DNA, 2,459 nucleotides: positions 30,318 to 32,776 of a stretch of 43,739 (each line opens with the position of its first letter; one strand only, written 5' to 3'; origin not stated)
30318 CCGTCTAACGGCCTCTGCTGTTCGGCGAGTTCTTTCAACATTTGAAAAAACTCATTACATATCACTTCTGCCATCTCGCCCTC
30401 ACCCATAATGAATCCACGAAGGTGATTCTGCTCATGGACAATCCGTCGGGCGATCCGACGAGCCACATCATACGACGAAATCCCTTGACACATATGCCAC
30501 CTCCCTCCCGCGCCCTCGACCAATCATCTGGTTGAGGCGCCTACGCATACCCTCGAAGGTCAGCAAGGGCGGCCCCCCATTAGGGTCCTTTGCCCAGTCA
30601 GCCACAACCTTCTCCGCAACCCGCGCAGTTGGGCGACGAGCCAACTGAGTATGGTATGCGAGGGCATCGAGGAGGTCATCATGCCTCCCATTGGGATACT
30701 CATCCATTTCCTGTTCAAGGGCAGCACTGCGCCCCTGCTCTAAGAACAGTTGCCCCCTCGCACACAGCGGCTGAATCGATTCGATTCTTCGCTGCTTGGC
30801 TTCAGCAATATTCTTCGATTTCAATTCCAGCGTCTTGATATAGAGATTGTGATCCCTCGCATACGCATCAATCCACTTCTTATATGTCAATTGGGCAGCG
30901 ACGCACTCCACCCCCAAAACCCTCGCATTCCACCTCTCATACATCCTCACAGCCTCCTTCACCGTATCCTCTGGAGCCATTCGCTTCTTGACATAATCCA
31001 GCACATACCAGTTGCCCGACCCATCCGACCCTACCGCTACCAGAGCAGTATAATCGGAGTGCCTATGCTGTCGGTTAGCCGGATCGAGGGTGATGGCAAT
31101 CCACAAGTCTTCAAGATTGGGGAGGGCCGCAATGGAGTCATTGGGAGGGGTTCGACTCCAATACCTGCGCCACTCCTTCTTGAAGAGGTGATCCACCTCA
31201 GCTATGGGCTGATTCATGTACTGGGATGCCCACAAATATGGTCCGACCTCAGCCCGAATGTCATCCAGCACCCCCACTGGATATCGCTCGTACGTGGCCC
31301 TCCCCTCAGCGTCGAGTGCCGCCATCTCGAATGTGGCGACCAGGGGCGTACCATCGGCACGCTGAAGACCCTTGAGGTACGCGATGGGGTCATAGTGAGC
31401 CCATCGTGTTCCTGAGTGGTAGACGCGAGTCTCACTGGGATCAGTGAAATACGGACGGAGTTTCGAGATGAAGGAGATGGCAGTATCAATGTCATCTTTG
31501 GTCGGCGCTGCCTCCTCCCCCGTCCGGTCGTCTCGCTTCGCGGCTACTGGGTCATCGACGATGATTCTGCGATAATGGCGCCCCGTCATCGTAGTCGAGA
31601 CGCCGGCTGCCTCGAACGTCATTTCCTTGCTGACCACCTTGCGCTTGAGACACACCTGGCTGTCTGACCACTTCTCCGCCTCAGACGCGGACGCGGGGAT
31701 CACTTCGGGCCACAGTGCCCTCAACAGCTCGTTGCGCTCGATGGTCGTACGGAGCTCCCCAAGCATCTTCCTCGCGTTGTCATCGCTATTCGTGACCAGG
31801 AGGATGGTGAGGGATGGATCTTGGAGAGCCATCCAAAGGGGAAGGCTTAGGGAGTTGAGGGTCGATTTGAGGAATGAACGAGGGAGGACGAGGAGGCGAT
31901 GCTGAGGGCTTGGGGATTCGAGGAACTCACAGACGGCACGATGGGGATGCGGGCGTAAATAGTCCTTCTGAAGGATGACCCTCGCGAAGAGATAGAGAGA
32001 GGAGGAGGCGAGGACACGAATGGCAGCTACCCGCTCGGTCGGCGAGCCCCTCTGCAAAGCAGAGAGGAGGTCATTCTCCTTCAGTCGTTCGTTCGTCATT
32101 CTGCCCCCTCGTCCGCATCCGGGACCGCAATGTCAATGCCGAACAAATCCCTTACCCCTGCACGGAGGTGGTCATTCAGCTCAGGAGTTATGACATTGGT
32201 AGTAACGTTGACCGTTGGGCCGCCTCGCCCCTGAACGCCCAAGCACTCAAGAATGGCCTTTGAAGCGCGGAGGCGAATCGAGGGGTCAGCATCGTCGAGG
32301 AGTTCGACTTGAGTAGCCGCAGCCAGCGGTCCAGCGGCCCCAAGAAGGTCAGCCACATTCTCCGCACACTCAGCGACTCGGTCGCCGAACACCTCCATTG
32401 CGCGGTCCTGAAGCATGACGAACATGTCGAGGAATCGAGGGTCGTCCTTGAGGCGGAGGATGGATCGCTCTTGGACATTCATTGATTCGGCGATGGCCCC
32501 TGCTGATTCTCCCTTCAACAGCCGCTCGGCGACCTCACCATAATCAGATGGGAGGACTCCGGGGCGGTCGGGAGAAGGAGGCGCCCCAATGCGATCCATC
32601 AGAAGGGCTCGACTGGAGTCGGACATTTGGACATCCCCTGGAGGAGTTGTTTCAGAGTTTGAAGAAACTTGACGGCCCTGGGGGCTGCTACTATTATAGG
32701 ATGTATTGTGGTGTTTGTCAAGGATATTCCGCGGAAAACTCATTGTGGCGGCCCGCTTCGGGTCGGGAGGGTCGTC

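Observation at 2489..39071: Genome-wide 25-bp near-palindrome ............-S-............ marks gene junctions on both arms, and its asymmetry follows gene direction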

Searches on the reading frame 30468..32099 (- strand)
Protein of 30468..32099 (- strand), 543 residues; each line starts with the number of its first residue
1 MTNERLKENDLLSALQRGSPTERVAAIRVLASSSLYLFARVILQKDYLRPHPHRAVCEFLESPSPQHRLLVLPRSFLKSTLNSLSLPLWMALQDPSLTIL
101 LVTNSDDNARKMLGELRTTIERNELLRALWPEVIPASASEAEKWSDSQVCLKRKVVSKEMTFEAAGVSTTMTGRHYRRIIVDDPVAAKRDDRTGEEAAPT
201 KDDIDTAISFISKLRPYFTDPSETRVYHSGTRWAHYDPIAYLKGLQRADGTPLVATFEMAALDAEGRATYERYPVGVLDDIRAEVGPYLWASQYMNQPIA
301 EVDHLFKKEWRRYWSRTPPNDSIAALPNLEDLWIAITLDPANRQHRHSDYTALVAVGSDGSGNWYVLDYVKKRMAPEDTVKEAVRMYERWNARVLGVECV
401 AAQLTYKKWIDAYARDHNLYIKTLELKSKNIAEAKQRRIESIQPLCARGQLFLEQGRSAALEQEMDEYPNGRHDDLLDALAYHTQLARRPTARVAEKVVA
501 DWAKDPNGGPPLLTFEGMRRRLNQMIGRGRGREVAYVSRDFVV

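Call 8: search_protein_families(library=pfam, proteins=[window:30468-32099:-], max_evalue=0.01)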
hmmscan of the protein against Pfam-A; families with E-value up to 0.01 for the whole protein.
window:30468-32099:- (543 aa): 1 family
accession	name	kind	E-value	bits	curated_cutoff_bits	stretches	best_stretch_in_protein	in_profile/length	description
PF17289.8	Terminase_6C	-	3.5e-10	40.5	22.6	1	336-482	1-150/155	Terminase RNaseH-like domain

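Call 9: search_protein_families(library=phrogs, proteins=[window:30468-32099:-], max_evalue=0.001)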
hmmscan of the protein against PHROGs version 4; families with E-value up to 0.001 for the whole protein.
window:30468-32099:- (543 aa): 5 families
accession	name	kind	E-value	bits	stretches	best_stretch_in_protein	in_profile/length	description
phrog_38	-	head and packaging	2e-83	282.4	1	26-521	266-735/760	terminase large subunit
phrog_5573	-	head and packaging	2.2e-17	64.3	1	258-482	16-229/250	terminase large subunit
phrog_4758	-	head and packaging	1.8e-13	51.4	1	25-249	10-224/243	terminase large subunit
phrog_20726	-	unknown function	7.4e-09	36.5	1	335-489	4-175/199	-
phrog_979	-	head and packaging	7.5e-08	32.5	1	304-482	414-594/642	terminase large subunit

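Call 12: search_dna_similar(query=window:30468-32099:-, collection=phages, mode=protein, max_rows=25)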
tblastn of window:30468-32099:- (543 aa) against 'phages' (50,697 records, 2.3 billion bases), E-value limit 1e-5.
Records with a match: 427; places in all: 429; records where one place covers at least 80% of the query: 195.
Best place of each record, by identity: <60% 427.
By first word of the organism name: Vibrio 100; Microbacterium 71; Acinetobacter 32; Pseudomonas 18; Klebsiella 16; Bacteriophage 16; Bacillus 14; Paenibacillus 13; Cyanophage 11; Lactococcus 10; and 51 more.
By host as written in the record: - 82; Microbacterium foliorum NRRL B-24224 27; Microbacterium paraoxydans NWU1 22; Acinetobacter baumannii 16; Microbacterium foliorum NRRL B-24224 SEA 14; Vibrio cholerae 11; Paenibacillus larvae 11; Vibrio splendidus 10; and 131 more.
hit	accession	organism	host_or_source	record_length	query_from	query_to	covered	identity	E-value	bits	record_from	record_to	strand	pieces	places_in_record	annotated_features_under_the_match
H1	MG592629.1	Vibrio phage 1.264.O._10N.286.51.F2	Vibrio splendidus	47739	15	520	93%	24.7%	1e-18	96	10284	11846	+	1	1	terminase large subunit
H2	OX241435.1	Vibrio phage 464E53-1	Seawater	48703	27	520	91%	24.9%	6e-18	94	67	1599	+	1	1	terminase large subunit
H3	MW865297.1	Vibrio phage PS32B.2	Vibrio crassostreae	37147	27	520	91%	24.9%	1e-17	93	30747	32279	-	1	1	hypothetical protein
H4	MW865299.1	Vibrio phage PS32B.3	Vibrio crassostreae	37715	27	520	91%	24.9%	1e-17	93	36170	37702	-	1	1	hypothetical protein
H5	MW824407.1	Vibrio phage PS32B.1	Vibrio crassostreae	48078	27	520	91%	24.9%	1e-17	93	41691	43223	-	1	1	hypothetical protein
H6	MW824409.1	Vibrio phage PS32B.6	Vibrio crassostreae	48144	27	520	91%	24.9%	1e-17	93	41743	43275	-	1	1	hypothetical protein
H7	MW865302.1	Vibrio phage PS35B.1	Vibrio crassostreae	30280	28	520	91%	25.0%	2e-17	92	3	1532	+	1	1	hypothetical protein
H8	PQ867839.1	phage T2S2-k141_370465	Crassostrea hongkongensis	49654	27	521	91%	24.7%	7e-17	91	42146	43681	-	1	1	terminase large subunit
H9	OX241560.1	Vibrio phage 177E37-1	Seawater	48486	27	520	91%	24.7%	1e-17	93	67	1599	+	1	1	terminase large subunit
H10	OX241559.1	Vibrio phage 468E53-1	Seawater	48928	27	520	91%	24.7%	1e-17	93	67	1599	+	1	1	terminase large subunit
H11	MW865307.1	Vibrio phage PS35B.3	Vibrio crassostreae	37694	31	520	90%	24.9%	3e-17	92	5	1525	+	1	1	hypothetical protein (x2)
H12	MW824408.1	Vibrio phage PS32B.11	Vibrio crassostreae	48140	27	520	91%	24.6%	3e-17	92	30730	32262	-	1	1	hypothetical protein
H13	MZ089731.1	Pseudomonas phage PSA11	wastewater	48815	22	520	92%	24.4%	3e-16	89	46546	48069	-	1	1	terminase large subunit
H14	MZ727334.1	Pseudomonas phage PPAT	Pseudomonas aeruginosa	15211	22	520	92%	24.4%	8e-16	87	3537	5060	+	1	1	hypothetical protein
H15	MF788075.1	Pseudomonas phage IME180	Pseudomonas aeruginosa IME180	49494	22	520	92%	24.4%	8e-16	87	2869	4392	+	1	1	terminase large subunit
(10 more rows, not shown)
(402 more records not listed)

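Call 13: find_related_loci(query=window:30468-32099:-, collection=viral_contigs, flank=10000)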
Query window:30468-32099:- (543 aa) in viral_contigs; peptide patterns used: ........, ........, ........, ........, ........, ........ (x = any residue, [..] = any of these).
4 stretches matched a pattern, but none encodes a relative of the query by tblastn (E <= 1e-3).

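Call 38: find_related_loci(query=A1, collection=viral_contigs, flank=10000)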
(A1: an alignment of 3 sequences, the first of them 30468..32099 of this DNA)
Query A1 (543 aa) in viral_contigs; peptide patterns used: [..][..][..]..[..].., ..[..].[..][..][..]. (x = any residue, [..] = any of these).
47 stretches matched a pattern; 22 encode a relative of the query (tblastn E <= 1e-3); 22 distinct loci.
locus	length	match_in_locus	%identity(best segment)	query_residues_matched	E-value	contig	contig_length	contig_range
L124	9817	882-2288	28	19-488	1e-51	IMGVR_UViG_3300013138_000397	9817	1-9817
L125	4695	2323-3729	28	19-488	1e-51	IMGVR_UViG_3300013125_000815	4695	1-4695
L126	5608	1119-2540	28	21-488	2e-50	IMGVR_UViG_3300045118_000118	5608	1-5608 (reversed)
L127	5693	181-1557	27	28-488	5e-50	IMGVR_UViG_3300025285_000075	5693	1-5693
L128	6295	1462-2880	27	22-488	1e-48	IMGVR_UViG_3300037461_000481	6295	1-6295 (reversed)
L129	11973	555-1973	28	22-488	3e-47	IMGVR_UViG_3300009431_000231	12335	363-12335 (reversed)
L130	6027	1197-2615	27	6-482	4e-47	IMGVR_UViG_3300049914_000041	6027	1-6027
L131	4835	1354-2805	27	28-505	5e-47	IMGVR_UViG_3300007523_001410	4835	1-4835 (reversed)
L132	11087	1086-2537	27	28-505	6e-47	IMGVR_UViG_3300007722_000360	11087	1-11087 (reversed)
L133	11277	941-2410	26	15-498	9e-46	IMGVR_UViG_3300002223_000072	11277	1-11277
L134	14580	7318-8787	26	15-498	9e-46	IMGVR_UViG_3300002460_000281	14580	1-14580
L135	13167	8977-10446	26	15-498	9e-46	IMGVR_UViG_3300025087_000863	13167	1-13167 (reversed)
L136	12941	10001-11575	27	18-528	2e-45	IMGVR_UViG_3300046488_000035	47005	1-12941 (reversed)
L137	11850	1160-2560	26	34-497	2e-44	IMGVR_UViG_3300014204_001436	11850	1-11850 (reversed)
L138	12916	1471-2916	26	16-489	1e-43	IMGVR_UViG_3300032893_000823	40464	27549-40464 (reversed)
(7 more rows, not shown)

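Call 50: find_homologous_proteins(query=window:30468-32099:-, max_evalue=1e-30)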
Query window:30468-32099:- (543 aa): 14 proteins with E <= 1e-30 among 8000 candidates.
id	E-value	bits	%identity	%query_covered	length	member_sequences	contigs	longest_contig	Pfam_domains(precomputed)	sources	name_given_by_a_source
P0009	0.0e+0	1237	100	100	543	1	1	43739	PF17289.9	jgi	-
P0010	4.5e-265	899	70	99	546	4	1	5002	PF17289.9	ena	-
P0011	1.5e-235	801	66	96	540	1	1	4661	PF17289.9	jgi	-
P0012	2.0e-67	246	33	86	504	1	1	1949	PF17289.9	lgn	-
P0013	7.1e-62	228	29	85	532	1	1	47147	-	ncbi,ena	-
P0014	6.5e-57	212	30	87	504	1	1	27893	-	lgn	-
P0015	8.6e-51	192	28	85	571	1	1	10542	-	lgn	-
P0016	1.6e-50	191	30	90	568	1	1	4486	-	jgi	jgi:hypothetical protein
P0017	6.6e-50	189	29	86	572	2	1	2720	-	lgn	-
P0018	1.3e-48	184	28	87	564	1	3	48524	-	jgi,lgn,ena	jgi:hypothetical protein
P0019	1.4e-47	181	29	88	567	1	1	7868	-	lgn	-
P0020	4.8e-46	176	30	80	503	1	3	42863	-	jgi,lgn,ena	-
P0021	1.4e-34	138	28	84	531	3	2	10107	-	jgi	jgi:hypothetical protein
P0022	5.7e-34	136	25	85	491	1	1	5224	PF17289.9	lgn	-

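Call 51: find_encoding_contigs(protein=P0011, flank=10000)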
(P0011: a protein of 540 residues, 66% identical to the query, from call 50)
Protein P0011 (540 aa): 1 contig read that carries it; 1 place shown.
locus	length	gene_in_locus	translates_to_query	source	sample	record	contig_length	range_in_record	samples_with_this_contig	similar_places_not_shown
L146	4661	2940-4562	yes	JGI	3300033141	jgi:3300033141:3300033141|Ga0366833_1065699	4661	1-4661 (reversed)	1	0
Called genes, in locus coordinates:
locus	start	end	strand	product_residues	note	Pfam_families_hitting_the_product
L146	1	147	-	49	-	?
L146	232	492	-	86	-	-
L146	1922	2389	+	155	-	-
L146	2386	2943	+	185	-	-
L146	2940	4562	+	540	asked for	PF17289:Terminase_6C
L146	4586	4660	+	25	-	?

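Call 52: find_encoding_contigs(protein=P0013, flank=10000)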
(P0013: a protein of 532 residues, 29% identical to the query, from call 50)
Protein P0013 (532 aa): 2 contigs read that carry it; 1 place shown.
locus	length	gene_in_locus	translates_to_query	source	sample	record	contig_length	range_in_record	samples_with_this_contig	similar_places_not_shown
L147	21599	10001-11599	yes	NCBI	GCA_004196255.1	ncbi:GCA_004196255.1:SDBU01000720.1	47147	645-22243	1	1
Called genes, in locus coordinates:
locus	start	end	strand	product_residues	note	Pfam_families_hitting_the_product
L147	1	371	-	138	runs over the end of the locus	-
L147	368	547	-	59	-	-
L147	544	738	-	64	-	-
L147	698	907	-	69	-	-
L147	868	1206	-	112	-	-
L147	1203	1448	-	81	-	-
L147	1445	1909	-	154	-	-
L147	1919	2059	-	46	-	-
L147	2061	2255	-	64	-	-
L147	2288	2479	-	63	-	-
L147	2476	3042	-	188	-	-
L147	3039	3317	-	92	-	PF14216:DUF4326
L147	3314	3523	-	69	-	-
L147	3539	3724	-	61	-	-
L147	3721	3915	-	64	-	-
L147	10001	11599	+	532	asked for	-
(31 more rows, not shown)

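Call 53: find_encoding_contigs(protein=P0014, flank=10000)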
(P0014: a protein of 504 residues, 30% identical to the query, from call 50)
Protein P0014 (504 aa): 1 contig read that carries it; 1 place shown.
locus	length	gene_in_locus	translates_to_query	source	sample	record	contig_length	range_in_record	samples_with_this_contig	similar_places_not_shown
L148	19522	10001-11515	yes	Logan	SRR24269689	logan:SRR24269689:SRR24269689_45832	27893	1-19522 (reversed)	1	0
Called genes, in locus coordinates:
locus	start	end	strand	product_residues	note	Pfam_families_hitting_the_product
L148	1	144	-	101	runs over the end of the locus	-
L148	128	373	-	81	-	-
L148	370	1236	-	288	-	PF12705:PDDEXK_1 (weak)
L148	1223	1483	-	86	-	-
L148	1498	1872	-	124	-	-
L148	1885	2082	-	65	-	-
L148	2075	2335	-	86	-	-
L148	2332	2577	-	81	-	-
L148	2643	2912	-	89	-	-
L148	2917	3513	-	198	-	PF17720:RLIG1 (faint)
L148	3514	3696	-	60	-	-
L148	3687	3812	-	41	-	-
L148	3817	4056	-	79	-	-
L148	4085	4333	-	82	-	-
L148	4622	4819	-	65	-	-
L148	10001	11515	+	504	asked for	-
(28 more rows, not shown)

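Call 65: find_related_loci(query=A2, collection=genome_contigs, flank=10000)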
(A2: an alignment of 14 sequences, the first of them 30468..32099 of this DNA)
Query A2 (543 aa) in genome_contigs; peptide patterns used: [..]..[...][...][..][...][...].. (x = any residue, [..] = any of these).
14 stretches matched a pattern; 1 encode a relative of the query (tblastn E <= 1e-3); 1 distinct loci.
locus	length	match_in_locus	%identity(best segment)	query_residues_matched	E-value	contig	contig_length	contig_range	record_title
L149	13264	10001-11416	33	22-499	4e-79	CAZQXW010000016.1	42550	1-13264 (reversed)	MAG TPA_asm: uncultured Thermoplasmatales archaeon isolate SRP332253_co2_211 genome assembly, contig: NODE_775_length_42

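Call 66: find_encoding_contigs(protein=P0018, flank=10000, max_places=2)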
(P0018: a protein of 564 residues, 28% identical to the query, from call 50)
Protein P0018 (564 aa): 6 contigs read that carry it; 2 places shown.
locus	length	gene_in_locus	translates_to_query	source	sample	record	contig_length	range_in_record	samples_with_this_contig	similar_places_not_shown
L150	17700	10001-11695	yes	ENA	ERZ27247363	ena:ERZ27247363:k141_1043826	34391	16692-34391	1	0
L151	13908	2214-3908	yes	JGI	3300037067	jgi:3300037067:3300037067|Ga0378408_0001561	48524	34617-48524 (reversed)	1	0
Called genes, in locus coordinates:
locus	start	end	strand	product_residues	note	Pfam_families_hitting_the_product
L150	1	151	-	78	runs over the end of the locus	-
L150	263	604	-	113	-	-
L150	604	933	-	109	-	-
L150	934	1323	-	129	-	-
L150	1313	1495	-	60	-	-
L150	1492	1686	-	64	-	-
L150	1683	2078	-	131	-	-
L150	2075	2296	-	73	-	-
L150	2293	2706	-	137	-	-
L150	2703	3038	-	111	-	-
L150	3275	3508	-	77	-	-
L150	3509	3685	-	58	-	-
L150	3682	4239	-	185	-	PF09414:RNA_ligase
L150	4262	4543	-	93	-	-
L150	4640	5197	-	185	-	-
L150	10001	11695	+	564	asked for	-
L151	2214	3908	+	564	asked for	-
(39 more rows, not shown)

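Call 67: find_encoding_contigs(protein=P0020, flank=10000, max_places=2)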
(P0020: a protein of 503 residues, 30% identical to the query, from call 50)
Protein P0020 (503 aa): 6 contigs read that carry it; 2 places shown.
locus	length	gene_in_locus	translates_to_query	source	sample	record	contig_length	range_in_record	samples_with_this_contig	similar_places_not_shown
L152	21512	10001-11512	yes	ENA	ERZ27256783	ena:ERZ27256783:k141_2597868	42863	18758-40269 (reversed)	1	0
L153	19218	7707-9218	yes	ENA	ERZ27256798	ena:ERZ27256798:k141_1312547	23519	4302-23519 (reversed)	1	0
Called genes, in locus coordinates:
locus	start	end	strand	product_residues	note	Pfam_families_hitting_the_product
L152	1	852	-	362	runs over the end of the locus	PF02195:ParB_N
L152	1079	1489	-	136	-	PF05037:DUF669 (weak)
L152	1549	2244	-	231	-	PF13479:AAA_24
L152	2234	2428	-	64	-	-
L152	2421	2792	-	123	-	-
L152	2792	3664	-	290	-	PF12705:PDDEXK_1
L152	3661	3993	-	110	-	-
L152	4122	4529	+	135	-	-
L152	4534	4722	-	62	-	-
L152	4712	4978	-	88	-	-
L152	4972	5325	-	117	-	PF23790:Kyano_Gp96 (weak)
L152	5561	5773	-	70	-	-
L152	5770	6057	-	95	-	-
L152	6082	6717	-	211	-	-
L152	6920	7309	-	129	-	-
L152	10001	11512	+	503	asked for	-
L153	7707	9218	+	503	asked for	-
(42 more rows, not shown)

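Call 68: find_encoding_contigs(protein=P0015, flank=10000, max_places=2)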
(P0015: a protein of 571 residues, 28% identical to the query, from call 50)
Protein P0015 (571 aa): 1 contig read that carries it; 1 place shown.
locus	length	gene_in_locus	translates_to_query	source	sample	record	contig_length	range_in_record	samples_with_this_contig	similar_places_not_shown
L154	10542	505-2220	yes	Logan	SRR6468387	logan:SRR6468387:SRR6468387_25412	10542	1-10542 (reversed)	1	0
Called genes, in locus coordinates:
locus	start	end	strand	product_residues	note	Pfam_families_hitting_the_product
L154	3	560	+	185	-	?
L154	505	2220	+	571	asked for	-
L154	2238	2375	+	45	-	-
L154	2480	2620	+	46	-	-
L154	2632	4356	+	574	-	PF23899:SU10_portal (faint)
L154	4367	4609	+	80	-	-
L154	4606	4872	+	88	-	-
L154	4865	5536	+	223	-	-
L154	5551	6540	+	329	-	-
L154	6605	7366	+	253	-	-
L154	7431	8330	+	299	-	-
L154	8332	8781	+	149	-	-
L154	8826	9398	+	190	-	PF08241:Methyltransf_11 (weak)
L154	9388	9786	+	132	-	PF01464:SLT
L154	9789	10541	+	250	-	PF24175:SU10_adaptor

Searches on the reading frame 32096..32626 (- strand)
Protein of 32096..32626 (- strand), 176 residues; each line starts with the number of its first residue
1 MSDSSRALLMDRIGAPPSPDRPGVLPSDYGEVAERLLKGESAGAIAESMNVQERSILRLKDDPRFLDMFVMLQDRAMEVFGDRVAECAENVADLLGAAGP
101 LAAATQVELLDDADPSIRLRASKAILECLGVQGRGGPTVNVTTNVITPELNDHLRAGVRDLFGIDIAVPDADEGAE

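Call 29: search_protein_families(library=pfam, proteins=[window:32096-32626:-], max_evalue=0.05)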
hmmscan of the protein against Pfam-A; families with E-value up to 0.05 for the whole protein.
window:32096-32626:- (176 aa): 0 families

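Call 47: search_protein_families(library=phrogs, proteins=[window:32096-32626:-], max_evalue=0.01)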
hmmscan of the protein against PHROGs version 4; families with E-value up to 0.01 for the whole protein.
window:32096-32626:- (176 aa): 1 family
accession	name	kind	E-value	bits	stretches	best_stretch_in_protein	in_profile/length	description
phrog_2538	-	head and packaging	1.8e-05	25.8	1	33-131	11-93/129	terminase small subunit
